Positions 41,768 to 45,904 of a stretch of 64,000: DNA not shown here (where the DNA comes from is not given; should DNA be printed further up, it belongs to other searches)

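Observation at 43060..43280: PolC lacks the proofreading exonuclease domain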

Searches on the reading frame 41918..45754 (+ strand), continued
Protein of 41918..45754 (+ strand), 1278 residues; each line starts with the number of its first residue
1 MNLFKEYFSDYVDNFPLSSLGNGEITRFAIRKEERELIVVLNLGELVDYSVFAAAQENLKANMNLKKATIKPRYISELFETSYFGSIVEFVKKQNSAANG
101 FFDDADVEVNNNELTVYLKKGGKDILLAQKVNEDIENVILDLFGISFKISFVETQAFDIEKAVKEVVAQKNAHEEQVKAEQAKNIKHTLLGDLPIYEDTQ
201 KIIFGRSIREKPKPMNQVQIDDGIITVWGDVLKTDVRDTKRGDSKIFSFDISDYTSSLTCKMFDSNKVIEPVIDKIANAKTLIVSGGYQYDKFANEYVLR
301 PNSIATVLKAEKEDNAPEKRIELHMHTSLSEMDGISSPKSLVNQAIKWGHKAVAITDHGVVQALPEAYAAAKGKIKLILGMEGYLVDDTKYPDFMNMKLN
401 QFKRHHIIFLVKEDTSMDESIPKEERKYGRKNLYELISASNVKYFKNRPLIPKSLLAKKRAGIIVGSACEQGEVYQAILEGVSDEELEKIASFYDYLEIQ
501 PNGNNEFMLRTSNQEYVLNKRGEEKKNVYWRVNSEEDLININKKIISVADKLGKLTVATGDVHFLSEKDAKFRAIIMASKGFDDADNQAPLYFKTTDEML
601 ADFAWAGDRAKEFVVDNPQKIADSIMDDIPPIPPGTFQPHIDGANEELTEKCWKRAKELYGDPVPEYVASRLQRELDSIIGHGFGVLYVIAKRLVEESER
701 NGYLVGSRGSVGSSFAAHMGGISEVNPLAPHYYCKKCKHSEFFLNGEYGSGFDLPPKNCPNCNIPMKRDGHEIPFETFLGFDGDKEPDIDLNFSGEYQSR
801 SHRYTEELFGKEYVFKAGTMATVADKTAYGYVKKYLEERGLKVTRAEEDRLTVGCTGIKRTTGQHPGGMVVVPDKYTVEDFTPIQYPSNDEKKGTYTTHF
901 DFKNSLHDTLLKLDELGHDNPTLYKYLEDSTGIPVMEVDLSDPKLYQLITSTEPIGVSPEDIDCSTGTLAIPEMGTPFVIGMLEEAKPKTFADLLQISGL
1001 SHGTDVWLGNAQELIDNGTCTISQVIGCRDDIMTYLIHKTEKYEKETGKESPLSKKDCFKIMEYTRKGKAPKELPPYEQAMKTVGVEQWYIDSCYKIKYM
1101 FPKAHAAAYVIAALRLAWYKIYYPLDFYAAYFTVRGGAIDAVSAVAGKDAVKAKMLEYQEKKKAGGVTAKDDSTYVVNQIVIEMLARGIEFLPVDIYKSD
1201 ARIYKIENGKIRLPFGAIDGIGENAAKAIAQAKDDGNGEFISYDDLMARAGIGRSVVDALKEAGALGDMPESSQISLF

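Call 6: find_homologous_proteins(query=window:41918-45751:+, max_evalue=1e-10)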
Query window:41918-45751:+ (1278 aa): 7996 proteins with E <= 1e-10 among 8000 candidates; the best 120 are listed.
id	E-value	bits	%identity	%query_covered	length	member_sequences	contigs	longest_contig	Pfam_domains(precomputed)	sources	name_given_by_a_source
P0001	0.0e+0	2907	99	100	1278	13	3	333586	PF02811.27,PF14579.13,PF11490.14,PF17657.7,PF07733.19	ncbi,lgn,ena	-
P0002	0.0e+0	2496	84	100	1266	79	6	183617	PF02811.27,PF14579.13,PF11490.14,PF17657.7,PF07733.19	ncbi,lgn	-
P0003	0.0e+0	2495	84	100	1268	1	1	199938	PF02811.27,PF14579.13,PF01336.32,PF11490.14,PF17657.7,PF07733.19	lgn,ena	-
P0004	0.0e+0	2494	84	100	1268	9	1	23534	PF02811.27,PF14579.13,PF01336.32,PF11490.14,PF17657.7,PF07733.19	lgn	-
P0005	0.0e+0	2485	84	100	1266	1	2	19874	PF02811.27,PF14579.13,PF11490.14,PF17657.7,PF07733.19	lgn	-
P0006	0.0e+0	2472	83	100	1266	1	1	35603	PF02811.27,PF14579.13,PF11490.14,PF17657.7,PF07733.19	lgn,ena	-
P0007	0.0e+0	2444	82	100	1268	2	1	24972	PF02811.27,PF14579.13,PF01336.32,PF11490.14,PF17657.7,PF07733.19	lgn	-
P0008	0.0e+0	2409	81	100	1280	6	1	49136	PF02811.27,PF14579.13,PF17657.7,PF07733.19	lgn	-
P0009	0.0e+0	2384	80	100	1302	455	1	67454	PF02811.27,PF14579.13,PF11490.14,PF17657.7,PF07733.19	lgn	-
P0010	0.0e+0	2372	80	100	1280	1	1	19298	PF02811.27,PF14579.13,PF11490.14,PF17657.7,PF07733.19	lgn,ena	-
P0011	0.0e+0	2372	80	100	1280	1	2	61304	PF02811.27,PF14579.13,PF11490.14,PF17657.7,PF07733.19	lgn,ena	-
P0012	0.0e+0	2372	80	100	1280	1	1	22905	PF02811.27,PF14579.13,PF17657.7,PF07733.19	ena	-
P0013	0.0e+0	2369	80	100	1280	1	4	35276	PF02811.27,PF14579.13,PF11490.14,PF17657.7,PF07733.19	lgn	-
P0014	0.0e+0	2369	80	100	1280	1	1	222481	PF02811.27,PF14579.13,PF11490.14,PF17657.7,PF07733.19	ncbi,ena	-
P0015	0.0e+0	2369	80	100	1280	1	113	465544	PF02811.27,PF14579.13,PF11490.14,PF17657.7,PF07733.19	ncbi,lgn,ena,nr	ncbi:MAG: PolC-type DNA polymerase III [Eubacterium sp.]|nr:PolC-type DNA polymerase III [Eubacteriu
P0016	0.0e+0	2369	80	100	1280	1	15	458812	PF02811.27,PF14579.13,PF11490.14,PF17657.7,PF07733.19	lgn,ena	-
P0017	0.0e+0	2369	80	100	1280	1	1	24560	PF02811.27,PF14579.13,PF11490.14,PF17657.7,PF07733.19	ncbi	-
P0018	0.0e+0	2369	80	100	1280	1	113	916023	PF02811.27,PF14579.13,PF11490.14,PF17657.7,PF07733.19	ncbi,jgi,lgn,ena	jgi:DNA polymerase-3 subunit alpha (Gram-positive type)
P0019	0.0e+0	2368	80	100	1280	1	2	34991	PF02811.27,PF14579.13,PF11490.14,PF17657.7,PF07733.19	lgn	-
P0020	0.0e+0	2368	80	100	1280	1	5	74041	PF02811.27,PF14579.13,PF11490.14,PF17657.7,PF07733.19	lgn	-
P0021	0.0e+0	2368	80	100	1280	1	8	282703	PF02811.27,PF14579.13,PF11490.14,PF17657.7,PF07733.19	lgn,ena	-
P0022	0.0e+0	2367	80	100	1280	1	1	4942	PF02811.27,PF14579.13,PF11490.14,PF17657.7,PF07733.19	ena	-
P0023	0.0e+0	2367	80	100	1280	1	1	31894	PF02811.27,PF14579.13,PF11490.14,PF17657.7,PF07733.19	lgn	-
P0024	0.0e+0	2367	80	100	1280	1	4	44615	PF02811.27,PF14579.13,PF11490.14,PF17657.7,PF07733.19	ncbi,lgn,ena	-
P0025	0.0e+0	2367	80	100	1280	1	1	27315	PF02811.27,PF14579.13,PF11490.14,PF17657.7,PF07733.19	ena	-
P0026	0.0e+0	2367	80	100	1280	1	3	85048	PF02811.27,PF14579.13,PF11490.14,PF17657.7,PF07733.19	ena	-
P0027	0.0e+0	2367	80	100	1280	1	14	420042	PF02811.27,PF14579.13,PF11490.14,PF17657.7,PF07733.19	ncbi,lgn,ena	-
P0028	0.0e+0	2367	80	100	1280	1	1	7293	PF02811.27,PF14579.13,PF11490.14,PF17657.7,PF07733.19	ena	-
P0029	0.0e+0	2366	80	100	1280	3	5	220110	PF02811.27,PF14579.13,PF11490.14,PF17657.7,PF07733.19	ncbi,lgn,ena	-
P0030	0.0e+0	2365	80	100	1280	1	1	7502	PF02811.27,PF14579.13,PF17657.7,PF07733.19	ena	-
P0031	0.0e+0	2365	80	100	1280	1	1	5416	PF02811.27,PF14579.13,PF11490.14,PF17657.7,PF07733.19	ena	-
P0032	0.0e+0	2364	80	100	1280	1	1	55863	PF02811.27,PF14579.13,PF17657.7,PF07733.19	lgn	-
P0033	0.0e+0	2364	80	100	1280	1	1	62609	PF02811.27,PF14579.13,PF17657.7,PF07733.19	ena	-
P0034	0.0e+0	2364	80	100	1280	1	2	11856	PF02811.27,PF14579.13,PF17657.7,PF07733.19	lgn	-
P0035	0.0e+0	2364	80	100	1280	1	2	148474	PF02811.27,PF14579.13,PF11490.14,PF17657.7,PF07733.19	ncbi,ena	-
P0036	0.0e+0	2363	80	100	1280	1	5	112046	PF02811.27,PF14579.13,PF17657.7,PF07733.19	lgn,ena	-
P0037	0.0e+0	2363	80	100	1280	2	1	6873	PF02811.27,PF14579.13,PF17657.7,PF07733.19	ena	-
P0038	0.0e+0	2363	80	100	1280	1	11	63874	PF02811.27,PF14579.13,PF17657.7,PF07733.19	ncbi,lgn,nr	ncbi:MAG: PolC-type DNA polymerase III [Eubacteriales bacterium]|nr:PolC-type DNA polymerase III [Eu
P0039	0.0e+0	2363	80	100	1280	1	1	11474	PF02811.27,PF14579.13,PF11490.14,PF17657.7,PF07733.19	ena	-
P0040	0.0e+0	2363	80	100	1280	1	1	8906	PF02811.27,PF14579.13,PF17657.7,PF07733.19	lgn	-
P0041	0.0e+0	2363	80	100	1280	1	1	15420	PF02811.27,PF14579.13,PF11490.14,PF17657.7,PF07733.19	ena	-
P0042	0.0e+0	2363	80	100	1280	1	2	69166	PF02811.27,PF14579.13,PF17657.7,PF07733.19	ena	-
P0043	0.0e+0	2362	80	100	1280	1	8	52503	PF02811.27,PF14579.13,PF17657.7,PF07733.19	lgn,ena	-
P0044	0.0e+0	2361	80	100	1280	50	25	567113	PF02811.27,PF14579.13,PF17657.7,PF07733.19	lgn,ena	-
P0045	0.0e+0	2360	80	100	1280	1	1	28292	PF02811.27,PF14579.13,PF17657.7,PF07733.19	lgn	-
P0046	0.0e+0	2360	80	100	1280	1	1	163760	PF02811.27,PF14579.13,PF11490.14,PF17657.7,PF07733.19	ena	-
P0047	0.0e+0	2359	80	100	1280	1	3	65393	PF02811.27,PF14579.13,PF17657.7,PF07733.19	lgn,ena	-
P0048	0.0e+0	2358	80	100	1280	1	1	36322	PF02811.27,PF14579.13,PF17657.7,PF07733.19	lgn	-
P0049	0.0e+0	2358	80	100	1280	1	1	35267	PF02811.27,PF14579.13,PF11490.14,PF17657.7,PF07733.19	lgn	-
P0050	0.0e+0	2358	80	100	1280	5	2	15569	PF02811.27,PF14579.13,PF11490.14,PF17657.7,PF07733.19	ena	-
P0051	0.0e+0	2357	79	100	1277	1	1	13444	PF02811.27,PF14579.13,PF11490.14,PF17657.7,PF07733.19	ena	-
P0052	0.0e+0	2349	80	100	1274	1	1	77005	PF02811.27,PF14579.13,PF11490.14,PF17657.7,PF07733.19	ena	-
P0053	0.0e+0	2348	80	100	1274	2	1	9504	PF02811.27,PF14579.13,PF11490.14,PF17657.7,PF07733.19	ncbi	-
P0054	0.0e+0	2345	80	100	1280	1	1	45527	PF02811.27,PF14579.13,PF17657.7,PF07733.19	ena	-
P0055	0.0e+0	2342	79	100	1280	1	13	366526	PF02811.27,PF14579.13,PF17657.7,PF07733.19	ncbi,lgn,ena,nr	ncbi:MAG: PolC-type DNA polymerase III [Eubacterium sp.]|nr:PolC-type DNA polymerase III [Eubacteriu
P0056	0.0e+0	2342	79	100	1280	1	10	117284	PF02811.27,PF14579.13,PF17657.7,PF07733.19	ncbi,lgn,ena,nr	ncbi:MAG: PolC-type DNA polymerase III [Eubacteriales bacterium]|nr:PolC-type DNA polymerase III [Eu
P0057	0.0e+0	2342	79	100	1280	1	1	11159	PF02811.27,PF14579.13,PF17657.7,PF07733.19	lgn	-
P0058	0.0e+0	2342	79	100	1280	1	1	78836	PF02811.27,PF14579.13,PF17657.7,PF07733.19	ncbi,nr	ncbi:MAG: PolC-type DNA polymerase III [Eubacterium sp.]|nr:PolC-type DNA polymerase III [Eubacteriu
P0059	0.0e+0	2342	78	100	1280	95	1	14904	PF02811.27,PF14579.13,PF17657.7,PF07733.19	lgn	-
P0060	0.0e+0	2341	79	100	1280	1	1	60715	PF02811.27,PF14579.13,PF17657.7,PF07733.19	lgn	-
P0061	0.0e+0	2340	79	100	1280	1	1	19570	PF02811.27,PF14579.13,PF17657.7,PF07733.19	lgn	-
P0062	0.0e+0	2340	79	100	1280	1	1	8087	PF02811.27,PF14579.13,PF17657.7,PF07733.19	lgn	-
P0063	0.0e+0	2340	79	100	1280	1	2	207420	PF02811.27,PF14579.13,PF17657.7,PF07733.19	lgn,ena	-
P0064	0.0e+0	2339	79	100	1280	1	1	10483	PF02811.27,PF14579.13,PF17657.7,PF07733.19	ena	-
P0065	0.0e+0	2339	79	100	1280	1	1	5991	PF02811.27,PF14579.13,PF17657.7,PF07733.19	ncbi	-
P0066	0.0e+0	2339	79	100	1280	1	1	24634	PF02811.27,PF14579.13,PF17657.7,PF07733.19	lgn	-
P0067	0.0e+0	2338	79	100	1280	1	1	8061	PF02811.27,PF14579.13,PF17657.7,PF07733.19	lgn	-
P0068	0.0e+0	2338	79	100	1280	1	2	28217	PF02811.27,PF14579.13,PF17657.7,PF07733.19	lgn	-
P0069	0.0e+0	2338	79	100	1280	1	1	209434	PF02811.27,PF14579.13,PF17657.7,PF07733.19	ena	-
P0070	0.0e+0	2338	79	100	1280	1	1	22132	PF02811.27,PF14579.13,PF17657.7,PF07733.19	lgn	-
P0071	0.0e+0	2338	79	100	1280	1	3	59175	PF02811.27,PF14579.13,PF17657.7,PF07733.19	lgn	-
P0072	0.0e+0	2338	79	100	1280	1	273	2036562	PF02811.27,PF14579.13,PF17657.7,PF07733.19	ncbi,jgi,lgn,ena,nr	ncbi:MAG TPA: PolC-type DNA polymerase III [Ruminococcaceae bacterium]|jgi:DNA polymerase III alpha 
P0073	0.0e+0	2338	79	100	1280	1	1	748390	PF02811.27,PF14579.13,PF17657.7,PF07733.19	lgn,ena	-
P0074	0.0e+0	2338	79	100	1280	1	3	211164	PF02811.27,PF14579.13,PF17657.7,PF07733.19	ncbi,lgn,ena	-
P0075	0.0e+0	2338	79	100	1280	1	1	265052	PF02811.27,PF14579.13,PF17657.7,PF07733.19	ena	-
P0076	0.0e+0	2338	79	100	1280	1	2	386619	PF02811.27,PF14579.13,PF17657.7,PF07733.19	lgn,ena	-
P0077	0.0e+0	2338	79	100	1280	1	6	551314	PF02811.27,PF14579.13,PF17657.7,PF07733.19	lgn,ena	-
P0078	0.0e+0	2337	79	100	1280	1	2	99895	PF02811.27,PF14579.13,PF17657.7,PF07733.19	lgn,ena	-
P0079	0.0e+0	2337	79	100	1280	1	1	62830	PF02811.27,PF14579.13,PF17657.7,PF07733.19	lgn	-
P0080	0.0e+0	2337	79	100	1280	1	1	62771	PF02811.27,PF14579.13,PF17657.7,PF07733.19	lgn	-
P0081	0.0e+0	2337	79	100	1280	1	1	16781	PF02811.27,PF14579.13,PF17657.7,PF07733.19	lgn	-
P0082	0.0e+0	2337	79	100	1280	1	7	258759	PF02811.27,PF14579.13,PF17657.7,PF07733.19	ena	-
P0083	0.0e+0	2337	79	100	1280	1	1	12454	PF02811.27,PF14579.13,PF17657.7,PF07733.19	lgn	-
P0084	0.0e+0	2337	79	100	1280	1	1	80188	PF02811.27,PF14579.13,PF17657.7,PF07733.19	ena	-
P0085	0.0e+0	2337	79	100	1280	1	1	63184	PF02811.27,PF14579.13,PF17657.7,PF07733.19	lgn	-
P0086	0.0e+0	2337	79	100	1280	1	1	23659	PF02811.27,PF14579.13,PF17657.7,PF07733.19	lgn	-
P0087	0.0e+0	2337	79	100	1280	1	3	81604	PF02811.27,PF14579.13,PF17657.7,PF07733.19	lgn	-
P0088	0.0e+0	2337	79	100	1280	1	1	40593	PF02811.27,PF14579.13,PF17657.7,PF07733.19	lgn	-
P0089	0.0e+0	2337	79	100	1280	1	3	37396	PF02811.27,PF14579.13,PF17657.7,PF07733.19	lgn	-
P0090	0.0e+0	2337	79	100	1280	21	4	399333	PF02811.27,PF14579.13,PF17657.7,PF07733.19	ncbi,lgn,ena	-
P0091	0.0e+0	2336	79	100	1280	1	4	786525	PF02811.27,PF14579.13,PF17657.7,PF07733.19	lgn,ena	-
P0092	0.0e+0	2336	79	100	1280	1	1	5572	PF02811.27,PF14579.13,PF17657.7,PF07733.19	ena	-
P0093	0.0e+0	2336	79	100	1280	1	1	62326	PF02811.27,PF14579.13,PF17657.7,PF07733.19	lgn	-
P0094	0.0e+0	2336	79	100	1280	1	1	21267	PF02811.27,PF14579.13,PF17657.7,PF07733.19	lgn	-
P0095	0.0e+0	2336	79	100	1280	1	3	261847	PF02811.27,PF14579.13,PF17657.7,PF07733.19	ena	-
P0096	0.0e+0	2336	79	100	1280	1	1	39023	PF02811.27,PF14579.13,PF17657.7,PF07733.19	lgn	-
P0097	0.0e+0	2336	79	100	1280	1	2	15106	PF02811.27,PF14579.13,PF17657.7,PF07733.19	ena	-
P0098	0.0e+0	2336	79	100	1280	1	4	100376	PF02811.27,PF14579.13,PF17657.7,PF07733.19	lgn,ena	-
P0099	0.0e+0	2336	79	100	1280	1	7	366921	PF02811.27,PF14579.13,PF17657.7,PF07733.19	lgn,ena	-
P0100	0.0e+0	2336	79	100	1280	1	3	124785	PF02811.27,PF14579.13,PF17657.7,PF07733.19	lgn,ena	-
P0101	0.0e+0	2336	79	100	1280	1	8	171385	PF02811.27,PF14579.13,PF17657.7,PF07733.19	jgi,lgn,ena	-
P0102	0.0e+0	2336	79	100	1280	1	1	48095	PF02811.27,PF14579.13,PF17657.7,PF07733.19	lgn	-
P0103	0.0e+0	2336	79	100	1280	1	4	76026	PF02811.27,PF14579.13,PF17657.7,PF07733.19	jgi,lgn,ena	jgi:DNA polymerase III alpha chain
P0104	0.0e+0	2336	79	100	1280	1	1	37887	PF02811.27,PF14579.13,PF17657.7,PF07733.19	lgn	-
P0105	0.0e+0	2336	79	100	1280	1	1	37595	PF02811.27,PF14579.13,PF17657.7,PF07733.19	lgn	-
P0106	0.0e+0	2336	79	100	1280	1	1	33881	PF02811.27,PF14579.13,PF17657.7,PF07733.19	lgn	-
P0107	0.0e+0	2336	79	100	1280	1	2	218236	PF02811.27,PF14579.13,PF17657.7,PF07733.19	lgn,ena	-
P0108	0.0e+0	2336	79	100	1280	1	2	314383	PF02811.27,PF14579.13,PF17657.7,PF07733.19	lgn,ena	-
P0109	0.0e+0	2336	79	100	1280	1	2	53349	PF02811.27,PF14579.13,PF17657.7,PF07733.19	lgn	-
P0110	0.0e+0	2336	79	100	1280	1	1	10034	PF02811.27,PF14579.13,PF17657.7,PF07733.19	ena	-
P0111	0.0e+0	2336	79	100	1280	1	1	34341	PF02811.27,PF14579.13,PF17657.7,PF07733.19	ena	-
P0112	0.0e+0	2336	79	100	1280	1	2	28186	PF02811.27,PF14579.13,PF17657.7,PF07733.19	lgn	-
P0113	0.0e+0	2336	79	100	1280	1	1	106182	PF02811.27,PF14579.13,PF17657.7,PF07733.19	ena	-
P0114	0.0e+0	2336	79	100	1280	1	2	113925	PF02811.27,PF14579.13,PF17657.7,PF07733.19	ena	-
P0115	0.0e+0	2336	79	100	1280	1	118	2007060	PF02811.27,PF14579.13,PF17657.7,PF07733.19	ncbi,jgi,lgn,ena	-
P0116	0.0e+0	2336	79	100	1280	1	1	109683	PF02811.27,PF14579.13,PF17657.7,PF07733.19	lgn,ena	-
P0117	0.0e+0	2336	79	100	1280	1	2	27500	PF02811.27,PF14579.13,PF17657.7,PF07733.19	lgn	-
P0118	0.0e+0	2335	79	100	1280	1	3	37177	PF02811.27,PF14579.13,PF17657.7,PF07733.19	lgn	-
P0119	0.0e+0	2335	79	100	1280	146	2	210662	PF02811.27,PF14579.13,PF17657.7,PF07733.19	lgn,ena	-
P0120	0.0e+0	2335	79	100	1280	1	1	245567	PF02811.27,PF14579.13,PF17657.7,PF07733.19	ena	-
